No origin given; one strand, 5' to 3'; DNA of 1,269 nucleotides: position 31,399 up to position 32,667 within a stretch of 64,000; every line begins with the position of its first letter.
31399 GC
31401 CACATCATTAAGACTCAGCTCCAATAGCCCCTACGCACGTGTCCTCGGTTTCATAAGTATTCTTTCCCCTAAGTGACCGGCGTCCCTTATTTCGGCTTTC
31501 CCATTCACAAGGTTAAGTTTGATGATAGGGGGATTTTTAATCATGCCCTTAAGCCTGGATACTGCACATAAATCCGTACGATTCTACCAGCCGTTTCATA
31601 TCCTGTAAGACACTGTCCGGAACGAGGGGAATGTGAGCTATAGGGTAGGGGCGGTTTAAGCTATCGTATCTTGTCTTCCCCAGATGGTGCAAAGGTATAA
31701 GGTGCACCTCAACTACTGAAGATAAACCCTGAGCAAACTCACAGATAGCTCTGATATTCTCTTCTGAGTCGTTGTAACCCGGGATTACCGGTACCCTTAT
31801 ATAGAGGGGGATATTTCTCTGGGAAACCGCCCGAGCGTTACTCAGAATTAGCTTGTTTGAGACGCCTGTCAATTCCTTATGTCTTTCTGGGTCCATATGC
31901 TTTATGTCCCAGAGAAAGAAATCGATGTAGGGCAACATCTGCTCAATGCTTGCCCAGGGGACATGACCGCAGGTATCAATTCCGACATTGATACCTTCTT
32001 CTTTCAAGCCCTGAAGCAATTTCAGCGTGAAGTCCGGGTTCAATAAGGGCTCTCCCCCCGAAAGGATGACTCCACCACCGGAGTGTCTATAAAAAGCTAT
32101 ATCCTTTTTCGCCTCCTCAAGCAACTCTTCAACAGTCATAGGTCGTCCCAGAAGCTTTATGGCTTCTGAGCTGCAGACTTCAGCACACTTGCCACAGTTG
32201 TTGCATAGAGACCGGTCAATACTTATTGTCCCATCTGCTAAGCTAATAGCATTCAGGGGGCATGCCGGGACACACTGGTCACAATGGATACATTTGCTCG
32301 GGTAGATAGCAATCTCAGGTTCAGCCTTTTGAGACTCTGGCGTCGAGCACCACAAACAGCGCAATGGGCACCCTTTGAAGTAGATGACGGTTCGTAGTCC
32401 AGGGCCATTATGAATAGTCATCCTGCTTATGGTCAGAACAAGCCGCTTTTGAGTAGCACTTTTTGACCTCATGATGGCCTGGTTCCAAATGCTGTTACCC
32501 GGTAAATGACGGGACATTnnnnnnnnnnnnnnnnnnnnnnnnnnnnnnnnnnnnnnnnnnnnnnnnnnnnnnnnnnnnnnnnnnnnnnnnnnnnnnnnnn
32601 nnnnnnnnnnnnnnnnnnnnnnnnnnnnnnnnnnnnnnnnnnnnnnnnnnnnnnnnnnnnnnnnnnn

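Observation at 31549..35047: Glycyl-radical-enzyme homologue with Ser-Thr-Val in place of the radical Gly-Tyr-Ser, still coupled to an intact-looking activase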

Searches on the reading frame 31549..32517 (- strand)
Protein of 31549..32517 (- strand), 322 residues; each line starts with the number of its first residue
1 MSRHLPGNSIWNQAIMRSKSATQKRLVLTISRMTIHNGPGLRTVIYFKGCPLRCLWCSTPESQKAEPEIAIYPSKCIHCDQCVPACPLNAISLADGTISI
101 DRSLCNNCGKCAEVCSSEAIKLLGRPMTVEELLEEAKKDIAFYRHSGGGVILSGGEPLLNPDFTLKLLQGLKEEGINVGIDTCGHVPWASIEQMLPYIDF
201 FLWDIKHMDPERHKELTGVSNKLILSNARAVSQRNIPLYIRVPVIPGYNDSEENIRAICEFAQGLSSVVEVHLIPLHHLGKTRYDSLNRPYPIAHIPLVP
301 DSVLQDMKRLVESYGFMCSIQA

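Call 3: search_protein_families(library=pfam, proteins=[window:31549-32517:-], max_evalue=0.01)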
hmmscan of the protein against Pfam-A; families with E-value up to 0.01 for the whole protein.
window:31549-32517:- (322 aa): 15 families
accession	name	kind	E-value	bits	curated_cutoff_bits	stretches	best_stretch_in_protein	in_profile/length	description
PF04055.27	Radical_SAM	-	1.2e-20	74.8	29.5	1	45-255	2-162/166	Radical SAM superfamily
PF00037.32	Fer4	-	3e-13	49.4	21.1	2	70-92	2-24/24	4Fe-4S binding domain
PF13353.11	Fer4_12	-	5.4e-11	43.4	22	1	37-200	2-111/137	4Fe-4S single cluster domain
PF12837.12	Fer4_6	-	2.2e-10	40.4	25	2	98-120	2-24/24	4Fe-4S binding domain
PF12838.12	Fer4_7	-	9.8e-10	39.2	27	2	75-119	1-52/52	4Fe-4S dicluster domain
PF13484.11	Fer4_16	-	7e-08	33.6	30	1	75-94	1-20/66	4Fe-4S double cluster binding domain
PF13237.11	Fer4_10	-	5.1e-07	29.9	25.5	1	71-115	4-52/53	4Fe-4S dicluster domain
PF14697.11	Fer4_21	-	7.6e-07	29.6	35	1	71-121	3-58/59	4Fe-4S dicluster domain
PF12797.12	Fer4_2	-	4.4e-06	26.7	24.5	2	69-87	3-21/22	4Fe-4S binding domain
PF13187.11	Fer4_9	-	6.7e-06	26.5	27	1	75-120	1-52/52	4Fe-4S dicluster domain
PF12800.12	Fer4_4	-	1.1e-05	25.8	24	1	73-87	1-15/17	4Fe-4S binding domain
PF13459.11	Fer4_15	-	0.00067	20.7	22.4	0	98-130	1-19/66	4Fe-4S single cluster domain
PF25160.1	LdpA_Fe-S-bd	-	0.0012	19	27.6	1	73-121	2-44/49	LdpA Fe-S cluster-binding domain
PF13746.11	Fer4_18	-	0.0067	17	27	0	74-117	59-97/114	4Fe-4S dicluster domain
PF13183.11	Fer4_8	-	0.0087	17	27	0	104-117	53-66/68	4Fe-4S dicluster domain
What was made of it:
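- The protein has its own complete radical domain (call 3).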

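Call 4: search_protein_families(library=ncbifam, proteins=[window:31549-32517:-], max_evalue=0.01)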
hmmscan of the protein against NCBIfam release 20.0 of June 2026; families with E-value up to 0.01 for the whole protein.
window:31549-32517:- (322 aa): 93 families (the best 25 are shown)
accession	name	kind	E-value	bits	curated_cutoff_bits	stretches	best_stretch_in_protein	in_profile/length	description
TIGR02494.1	PFLE_PFLC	subfamily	7.7e-103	343.8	174.35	1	28-315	2-293/293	glycyl-radical enzyme activating protein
NF043069.1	T4HPD_activ_SAM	equivalog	4.2e-97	325.1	425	1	25-318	2-295/299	trans-4-hydroxy-L-proline dehydratase activase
NF048010.1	SfplDhtActHpsHDes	equivalog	5.5e-96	320.9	430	1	23-310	4-297/298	(2S)-3-sulfopropanediol dehydratase activating enzyme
NF033719.1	ind_deCO2_activ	equivalog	2.3e-89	299.7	425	1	27-320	3-302/302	indoleacetate decarboxylase activase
TIGR04395.1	cutC_activ_rSAM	equivalog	2e-86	290.1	360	1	23-319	3-305/309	choline TMA-lyase-activating enzyme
NF048008.1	SfplDhtActHpfHKleb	equivalog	2e-83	280.2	500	1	27-310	2-292/308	(2S)-3-sulfopropanediol dehydratase activating enzyme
NF033717.2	HPDL_rSAM_activ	equivalog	4.4e-74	249.5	420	1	24-320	3-305/311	4-hydroxyphenylacetate decarboxylase activase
TIGR04003.1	rSAM_BssD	equivalog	2.1e-71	240.6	496.45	1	26-289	2-272/314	[benzylsuccinate synthase]-activating enzyme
NF007483.0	PRK10076.1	equivalog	6.4e-63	212.6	326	2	105-320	76-290/292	[formate-C-acetyltransferase]-activating enzyme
TIGR02493.1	PFLA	equivalog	1.7e-58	197.8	231.75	2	119-313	37-234/235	pyruvate formate-lyase-activating protein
TIGR04041.1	activase_YjjW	hypoth_equivalog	1.5e-52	178.7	250.2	1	29-282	6-244/276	YjjW family glycine radical enzyme activase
NF008356.0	PRK11145.1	equivalog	4.6e-44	150.5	375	2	124-316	48-242/246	pyruvate formate lyase 1-activating protein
TIGR02495.1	NrdG2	equivalog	6.6e-17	61.5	131.15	2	127-259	47-177/193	anaerobic ribonucleoside-triphosphate reductase activating protein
TIGR02700.1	flavo_MJ0208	hypoth_equivalog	1e-11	44.6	251.35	1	70-122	144-196/234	dihydromethanopterin reductase (acceptor)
NF058577.1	FdxA_fam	equivalog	9e-11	41.8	65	1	74-119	7-52/52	4Fe-4S ferredoxin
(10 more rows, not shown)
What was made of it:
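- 31549..32517 (-): SRE-activating radical-SAM enzyme (322 aa from ATG 32517; possibly 307 aa from ATG 32472). TIGR02494 at 344 bits, cut-off 174 (call 4).
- Closest known: GRE 1,2-eliminases. Different: The protein scores below every equivalog cut-off (call 4).
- Closest known: Autonomous glycyl radical cofactor GrcA/YfiD. Same: Homologous C-terminal radical domain (call 4).
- Checked: It scores 344 bits on TIGR02494, whose cut-off is 174 (call 4).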
